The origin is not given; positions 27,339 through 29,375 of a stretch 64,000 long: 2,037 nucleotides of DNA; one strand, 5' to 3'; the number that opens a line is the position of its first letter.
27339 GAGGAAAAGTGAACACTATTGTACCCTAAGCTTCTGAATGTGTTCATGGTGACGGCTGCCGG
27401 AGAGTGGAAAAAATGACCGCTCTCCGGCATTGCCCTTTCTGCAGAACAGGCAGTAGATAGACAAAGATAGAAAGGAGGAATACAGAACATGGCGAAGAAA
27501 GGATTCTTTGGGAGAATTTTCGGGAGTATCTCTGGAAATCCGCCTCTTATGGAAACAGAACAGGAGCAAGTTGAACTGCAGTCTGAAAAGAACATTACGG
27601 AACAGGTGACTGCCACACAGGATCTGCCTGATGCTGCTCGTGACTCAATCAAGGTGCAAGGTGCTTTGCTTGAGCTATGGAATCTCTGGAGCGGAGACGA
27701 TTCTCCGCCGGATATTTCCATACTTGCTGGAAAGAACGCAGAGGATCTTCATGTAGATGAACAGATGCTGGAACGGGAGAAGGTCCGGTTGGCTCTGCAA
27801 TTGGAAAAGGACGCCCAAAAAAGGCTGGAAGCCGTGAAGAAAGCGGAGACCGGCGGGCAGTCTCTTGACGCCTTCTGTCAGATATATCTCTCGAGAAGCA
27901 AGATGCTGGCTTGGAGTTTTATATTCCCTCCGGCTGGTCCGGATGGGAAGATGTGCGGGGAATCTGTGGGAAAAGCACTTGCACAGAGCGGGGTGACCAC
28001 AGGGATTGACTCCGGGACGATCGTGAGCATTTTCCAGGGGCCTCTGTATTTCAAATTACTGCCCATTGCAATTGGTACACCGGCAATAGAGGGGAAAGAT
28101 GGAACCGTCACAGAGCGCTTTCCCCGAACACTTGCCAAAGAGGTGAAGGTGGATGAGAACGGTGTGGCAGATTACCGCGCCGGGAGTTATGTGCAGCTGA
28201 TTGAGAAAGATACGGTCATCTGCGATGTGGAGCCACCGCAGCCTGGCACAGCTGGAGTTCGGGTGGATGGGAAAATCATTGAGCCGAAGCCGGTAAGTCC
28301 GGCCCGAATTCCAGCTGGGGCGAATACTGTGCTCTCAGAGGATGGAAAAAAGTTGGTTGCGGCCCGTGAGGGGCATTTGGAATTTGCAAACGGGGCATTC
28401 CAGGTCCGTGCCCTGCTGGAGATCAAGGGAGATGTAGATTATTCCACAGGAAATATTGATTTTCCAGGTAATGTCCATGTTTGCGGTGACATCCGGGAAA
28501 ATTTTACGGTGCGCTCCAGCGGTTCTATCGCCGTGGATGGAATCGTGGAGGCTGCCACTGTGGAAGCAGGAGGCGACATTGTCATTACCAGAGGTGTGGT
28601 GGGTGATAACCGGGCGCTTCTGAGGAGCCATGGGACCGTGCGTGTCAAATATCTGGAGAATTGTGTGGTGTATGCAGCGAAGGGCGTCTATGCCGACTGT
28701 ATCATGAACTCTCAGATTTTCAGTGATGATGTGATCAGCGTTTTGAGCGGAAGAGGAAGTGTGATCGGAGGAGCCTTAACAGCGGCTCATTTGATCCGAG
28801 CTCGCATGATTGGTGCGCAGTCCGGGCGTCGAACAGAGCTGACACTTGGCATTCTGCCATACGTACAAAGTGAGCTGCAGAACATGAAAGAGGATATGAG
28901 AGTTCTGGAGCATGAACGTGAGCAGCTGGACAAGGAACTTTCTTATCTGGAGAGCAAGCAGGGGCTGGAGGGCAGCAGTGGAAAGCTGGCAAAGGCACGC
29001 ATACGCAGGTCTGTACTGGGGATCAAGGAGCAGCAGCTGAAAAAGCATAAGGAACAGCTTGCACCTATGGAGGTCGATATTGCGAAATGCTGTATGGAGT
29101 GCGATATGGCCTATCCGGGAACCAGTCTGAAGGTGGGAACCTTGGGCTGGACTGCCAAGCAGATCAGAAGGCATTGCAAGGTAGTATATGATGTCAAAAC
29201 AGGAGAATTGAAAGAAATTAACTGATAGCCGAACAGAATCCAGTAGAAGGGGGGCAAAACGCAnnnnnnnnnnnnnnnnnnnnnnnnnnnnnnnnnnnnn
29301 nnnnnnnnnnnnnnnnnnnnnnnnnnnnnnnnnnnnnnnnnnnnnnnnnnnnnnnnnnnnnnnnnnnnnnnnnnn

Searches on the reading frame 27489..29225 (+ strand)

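Call 7: search_protein_families(library=pfam, proteins=[window:27489-29225:+], max_evalue=0.001)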
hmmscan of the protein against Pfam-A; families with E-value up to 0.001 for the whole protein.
window:27489-29225:+ (578 aa): 2 families
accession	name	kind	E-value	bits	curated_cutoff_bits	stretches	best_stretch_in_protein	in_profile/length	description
PF03961.19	FapA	-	2.5e-55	188.4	31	1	310-568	3-268/272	Flagellar Assembly Protein A beta solenoid domain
PF20250.3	FapA_N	-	1e-28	100.4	27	1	131-301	2-177/178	Flagellar Assembly Protein A N-terminal region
